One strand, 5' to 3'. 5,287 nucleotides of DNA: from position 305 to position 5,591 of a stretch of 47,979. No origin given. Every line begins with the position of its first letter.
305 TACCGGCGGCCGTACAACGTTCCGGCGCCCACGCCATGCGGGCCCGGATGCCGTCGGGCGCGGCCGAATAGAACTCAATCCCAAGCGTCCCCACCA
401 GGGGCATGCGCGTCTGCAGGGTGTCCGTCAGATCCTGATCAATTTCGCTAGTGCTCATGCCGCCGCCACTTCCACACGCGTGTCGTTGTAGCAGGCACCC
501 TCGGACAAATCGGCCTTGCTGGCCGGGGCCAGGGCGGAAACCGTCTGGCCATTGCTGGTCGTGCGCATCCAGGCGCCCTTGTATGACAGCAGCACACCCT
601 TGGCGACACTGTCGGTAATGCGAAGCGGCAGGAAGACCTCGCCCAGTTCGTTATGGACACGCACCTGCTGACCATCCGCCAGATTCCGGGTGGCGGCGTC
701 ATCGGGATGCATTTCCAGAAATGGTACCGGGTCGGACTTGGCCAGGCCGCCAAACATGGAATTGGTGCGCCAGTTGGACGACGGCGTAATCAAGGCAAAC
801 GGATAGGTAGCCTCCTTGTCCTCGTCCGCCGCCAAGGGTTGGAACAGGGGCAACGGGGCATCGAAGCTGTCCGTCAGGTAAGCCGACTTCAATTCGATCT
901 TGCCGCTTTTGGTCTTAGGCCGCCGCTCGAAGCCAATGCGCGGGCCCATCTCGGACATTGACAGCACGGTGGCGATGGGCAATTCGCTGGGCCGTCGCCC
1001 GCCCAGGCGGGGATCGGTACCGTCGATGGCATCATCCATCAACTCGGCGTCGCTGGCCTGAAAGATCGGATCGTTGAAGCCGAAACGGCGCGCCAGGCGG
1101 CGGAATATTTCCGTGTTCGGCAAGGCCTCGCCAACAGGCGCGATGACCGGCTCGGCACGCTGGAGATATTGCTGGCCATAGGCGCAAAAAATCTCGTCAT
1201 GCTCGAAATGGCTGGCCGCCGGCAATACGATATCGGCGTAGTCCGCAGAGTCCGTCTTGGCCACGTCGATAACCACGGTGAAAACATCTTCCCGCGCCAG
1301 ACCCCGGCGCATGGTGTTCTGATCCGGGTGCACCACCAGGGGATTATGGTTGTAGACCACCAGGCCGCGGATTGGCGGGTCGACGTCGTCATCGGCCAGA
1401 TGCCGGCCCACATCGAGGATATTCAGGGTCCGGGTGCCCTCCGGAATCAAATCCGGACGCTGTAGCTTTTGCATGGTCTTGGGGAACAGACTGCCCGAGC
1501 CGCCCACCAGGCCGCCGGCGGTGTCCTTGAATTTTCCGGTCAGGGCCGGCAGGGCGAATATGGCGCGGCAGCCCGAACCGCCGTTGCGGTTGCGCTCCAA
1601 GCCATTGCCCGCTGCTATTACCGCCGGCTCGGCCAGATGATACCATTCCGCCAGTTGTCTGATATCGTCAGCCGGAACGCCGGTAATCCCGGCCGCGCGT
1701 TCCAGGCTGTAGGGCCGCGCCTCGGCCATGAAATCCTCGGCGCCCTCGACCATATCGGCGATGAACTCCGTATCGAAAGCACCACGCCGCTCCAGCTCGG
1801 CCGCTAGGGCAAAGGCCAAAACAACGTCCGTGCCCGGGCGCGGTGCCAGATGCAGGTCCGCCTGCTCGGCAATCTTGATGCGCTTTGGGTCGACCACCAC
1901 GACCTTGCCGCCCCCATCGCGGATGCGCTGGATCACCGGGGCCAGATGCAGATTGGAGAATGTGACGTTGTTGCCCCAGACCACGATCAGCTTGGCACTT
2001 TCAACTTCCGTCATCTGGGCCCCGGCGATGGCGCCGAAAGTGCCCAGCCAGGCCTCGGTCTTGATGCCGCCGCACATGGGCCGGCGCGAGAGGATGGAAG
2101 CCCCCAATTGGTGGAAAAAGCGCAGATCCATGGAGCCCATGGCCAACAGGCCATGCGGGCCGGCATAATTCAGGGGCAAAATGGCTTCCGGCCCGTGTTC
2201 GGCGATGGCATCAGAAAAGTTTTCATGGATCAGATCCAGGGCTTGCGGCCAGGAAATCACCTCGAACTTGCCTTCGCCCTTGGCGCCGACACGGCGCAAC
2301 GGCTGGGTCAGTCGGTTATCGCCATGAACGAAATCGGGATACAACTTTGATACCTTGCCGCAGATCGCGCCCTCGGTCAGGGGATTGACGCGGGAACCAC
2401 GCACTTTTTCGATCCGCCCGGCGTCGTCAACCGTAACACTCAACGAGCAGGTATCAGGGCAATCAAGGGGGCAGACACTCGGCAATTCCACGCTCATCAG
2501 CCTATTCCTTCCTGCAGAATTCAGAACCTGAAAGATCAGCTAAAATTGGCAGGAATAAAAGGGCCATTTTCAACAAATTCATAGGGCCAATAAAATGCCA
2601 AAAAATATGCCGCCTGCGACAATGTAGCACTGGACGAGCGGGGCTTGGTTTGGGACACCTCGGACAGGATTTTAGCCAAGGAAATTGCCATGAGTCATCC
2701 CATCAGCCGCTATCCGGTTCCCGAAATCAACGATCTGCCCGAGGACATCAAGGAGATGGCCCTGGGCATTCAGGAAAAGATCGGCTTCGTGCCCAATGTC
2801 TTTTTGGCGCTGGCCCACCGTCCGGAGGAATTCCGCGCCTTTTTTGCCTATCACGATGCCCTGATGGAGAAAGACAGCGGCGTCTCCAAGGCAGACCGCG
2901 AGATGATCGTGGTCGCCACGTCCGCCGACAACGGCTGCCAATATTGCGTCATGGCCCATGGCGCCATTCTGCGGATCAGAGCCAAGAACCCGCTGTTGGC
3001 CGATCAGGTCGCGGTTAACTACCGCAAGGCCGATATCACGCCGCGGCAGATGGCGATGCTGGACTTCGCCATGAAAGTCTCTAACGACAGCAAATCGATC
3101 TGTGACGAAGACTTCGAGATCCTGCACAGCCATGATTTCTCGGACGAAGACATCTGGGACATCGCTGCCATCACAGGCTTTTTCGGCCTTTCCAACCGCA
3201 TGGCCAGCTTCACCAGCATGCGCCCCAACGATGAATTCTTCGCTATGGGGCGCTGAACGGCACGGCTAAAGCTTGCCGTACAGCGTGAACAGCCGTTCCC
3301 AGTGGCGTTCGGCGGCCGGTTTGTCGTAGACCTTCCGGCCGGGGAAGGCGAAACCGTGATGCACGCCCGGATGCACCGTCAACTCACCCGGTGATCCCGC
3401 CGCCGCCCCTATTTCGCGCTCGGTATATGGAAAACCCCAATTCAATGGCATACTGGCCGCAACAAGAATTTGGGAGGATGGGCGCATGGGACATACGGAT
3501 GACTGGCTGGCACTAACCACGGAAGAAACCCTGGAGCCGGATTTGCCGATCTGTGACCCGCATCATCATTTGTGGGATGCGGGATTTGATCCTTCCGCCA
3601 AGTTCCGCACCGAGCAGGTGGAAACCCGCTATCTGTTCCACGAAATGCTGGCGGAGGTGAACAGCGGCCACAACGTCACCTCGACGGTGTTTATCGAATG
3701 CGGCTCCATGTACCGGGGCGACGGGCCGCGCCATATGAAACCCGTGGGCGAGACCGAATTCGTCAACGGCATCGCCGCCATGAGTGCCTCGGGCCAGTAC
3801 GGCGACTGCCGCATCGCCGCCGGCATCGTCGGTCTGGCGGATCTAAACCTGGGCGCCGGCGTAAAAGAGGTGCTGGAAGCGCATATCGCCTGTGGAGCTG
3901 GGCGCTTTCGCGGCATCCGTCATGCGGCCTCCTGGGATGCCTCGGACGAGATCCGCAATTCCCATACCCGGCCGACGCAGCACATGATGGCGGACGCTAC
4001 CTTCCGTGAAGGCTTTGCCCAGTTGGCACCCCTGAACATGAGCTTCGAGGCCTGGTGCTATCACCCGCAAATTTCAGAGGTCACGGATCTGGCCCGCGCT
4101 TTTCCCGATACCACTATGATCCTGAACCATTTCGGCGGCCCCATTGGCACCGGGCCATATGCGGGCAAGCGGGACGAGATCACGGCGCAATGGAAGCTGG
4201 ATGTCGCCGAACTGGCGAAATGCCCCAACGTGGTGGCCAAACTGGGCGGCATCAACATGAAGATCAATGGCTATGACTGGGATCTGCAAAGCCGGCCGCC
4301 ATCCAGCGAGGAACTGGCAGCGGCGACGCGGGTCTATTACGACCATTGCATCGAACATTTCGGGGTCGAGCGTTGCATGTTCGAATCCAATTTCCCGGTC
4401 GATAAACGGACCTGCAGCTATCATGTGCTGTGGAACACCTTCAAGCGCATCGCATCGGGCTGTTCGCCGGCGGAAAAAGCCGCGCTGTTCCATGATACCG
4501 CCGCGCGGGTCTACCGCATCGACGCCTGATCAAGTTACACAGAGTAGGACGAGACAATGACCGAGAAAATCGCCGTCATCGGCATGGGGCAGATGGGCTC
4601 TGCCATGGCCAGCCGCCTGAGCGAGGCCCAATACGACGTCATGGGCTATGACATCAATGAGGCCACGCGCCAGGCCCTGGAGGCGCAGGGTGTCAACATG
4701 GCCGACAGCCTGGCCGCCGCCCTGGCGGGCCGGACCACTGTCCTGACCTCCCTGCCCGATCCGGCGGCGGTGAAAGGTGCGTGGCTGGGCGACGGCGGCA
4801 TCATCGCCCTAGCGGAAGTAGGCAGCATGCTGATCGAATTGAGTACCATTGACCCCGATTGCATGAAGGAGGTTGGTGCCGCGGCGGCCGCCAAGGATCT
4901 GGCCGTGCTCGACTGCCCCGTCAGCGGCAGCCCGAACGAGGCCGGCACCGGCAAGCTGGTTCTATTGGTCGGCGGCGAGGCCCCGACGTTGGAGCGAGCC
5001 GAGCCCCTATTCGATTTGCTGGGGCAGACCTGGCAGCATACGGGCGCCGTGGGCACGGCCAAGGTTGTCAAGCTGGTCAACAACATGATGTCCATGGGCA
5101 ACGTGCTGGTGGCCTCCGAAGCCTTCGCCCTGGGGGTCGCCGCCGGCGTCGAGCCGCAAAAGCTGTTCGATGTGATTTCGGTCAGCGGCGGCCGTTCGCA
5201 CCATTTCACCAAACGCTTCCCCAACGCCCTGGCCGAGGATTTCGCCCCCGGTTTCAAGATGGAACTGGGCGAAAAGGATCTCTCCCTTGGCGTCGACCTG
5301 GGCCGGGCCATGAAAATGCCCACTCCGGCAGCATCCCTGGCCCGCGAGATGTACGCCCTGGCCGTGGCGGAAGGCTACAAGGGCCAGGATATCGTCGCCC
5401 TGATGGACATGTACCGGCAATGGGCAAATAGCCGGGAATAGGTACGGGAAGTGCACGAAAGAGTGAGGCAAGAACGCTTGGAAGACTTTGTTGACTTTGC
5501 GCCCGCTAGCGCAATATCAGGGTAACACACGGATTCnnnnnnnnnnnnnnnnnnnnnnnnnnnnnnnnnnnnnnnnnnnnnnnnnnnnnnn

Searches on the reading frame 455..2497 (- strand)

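Call 60: search_protein_families(library=pfam, proteins=[window:455-2497:-], max_evalue=0.00001)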
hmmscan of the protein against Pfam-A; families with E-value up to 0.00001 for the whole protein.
window:455-2497:- (680 aa): 3 families
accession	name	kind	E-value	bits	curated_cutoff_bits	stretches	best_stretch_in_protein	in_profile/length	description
PF00384.28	Molybdopterin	-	6.5e-41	141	24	1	62-470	1-352/353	Molybdopterin oxidoreductase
PF01568.27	Molydop_binding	-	1.2e-18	67.6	26.8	1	567-672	1-108/110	Molydopterin dinucleotide binding domain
PF04879.21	Molybdop_Fe4S4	-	8.5e-08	32.5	22.7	1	6-52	5-49/55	Molybdopterin oxidoreductase Fe4S4 domain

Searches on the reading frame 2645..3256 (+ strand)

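Call 60: search_protein_families(library=pfam, proteins=[window:2645-3256:+], max_evalue=0.00001)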
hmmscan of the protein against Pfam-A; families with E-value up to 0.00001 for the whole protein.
window:2645-3256:+ (203 aa): 1 family
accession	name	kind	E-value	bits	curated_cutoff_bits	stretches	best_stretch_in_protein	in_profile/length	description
PF02627.25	CMD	-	6.7e-10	39.3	23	1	60-110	1-50/84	Carboxymuconolactone decarboxylase family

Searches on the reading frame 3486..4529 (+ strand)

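Call 60: search_protein_families(library=pfam, proteins=[window:3486-4529:+], max_evalue=0.00001)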
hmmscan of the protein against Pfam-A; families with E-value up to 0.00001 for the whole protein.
window:3486-4529:+ (347 aa): 1 family
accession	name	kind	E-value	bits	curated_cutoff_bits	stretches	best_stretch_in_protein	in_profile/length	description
PF04909.20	Amidohydro_2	-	1e-34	121.1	26.4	1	23-345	1-289/289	Amidohydrolase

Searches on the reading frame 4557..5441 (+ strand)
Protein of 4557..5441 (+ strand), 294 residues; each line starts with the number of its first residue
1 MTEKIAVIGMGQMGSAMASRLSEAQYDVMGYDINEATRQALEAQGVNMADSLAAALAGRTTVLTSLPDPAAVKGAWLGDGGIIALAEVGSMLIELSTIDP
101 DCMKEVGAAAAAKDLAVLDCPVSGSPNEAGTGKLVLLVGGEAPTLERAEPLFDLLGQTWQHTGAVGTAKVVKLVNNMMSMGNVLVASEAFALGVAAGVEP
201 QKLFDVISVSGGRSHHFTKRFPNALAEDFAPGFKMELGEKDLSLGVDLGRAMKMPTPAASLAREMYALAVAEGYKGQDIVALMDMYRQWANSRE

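Call 60: search_protein_families(library=pfam, proteins=[window:4557-5441:+], max_evalue=0.00001)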
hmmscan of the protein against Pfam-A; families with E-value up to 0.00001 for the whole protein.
window:4557-5441:+ (294 aa): 4 families
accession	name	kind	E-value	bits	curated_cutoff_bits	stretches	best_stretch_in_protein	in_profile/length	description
PF03446.21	NAD_binding_2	-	1.4e-38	132.9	21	1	4-162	1-159/161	NAD binding domain of 6-phosphogluconate dehydrogenase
PF14833.11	NAD_binding_11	-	5e-31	107.9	30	1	166-285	1-121/122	NAD-binding of NADP-dependent 3-hydroxyisobutyrate dehydrogenase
PF03807.23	F420_oxidored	-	8.8e-07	29.9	21.6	1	4-67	1-68/94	NADP oxidoreductase coenzyme F420-dependent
PF02826.25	2-Hacid_dh_C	-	5.1e-06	26.4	25.1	1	3-67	37-100/178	D-isomer specific 2-hydroxyacid dehydrogenase, NAD binding domain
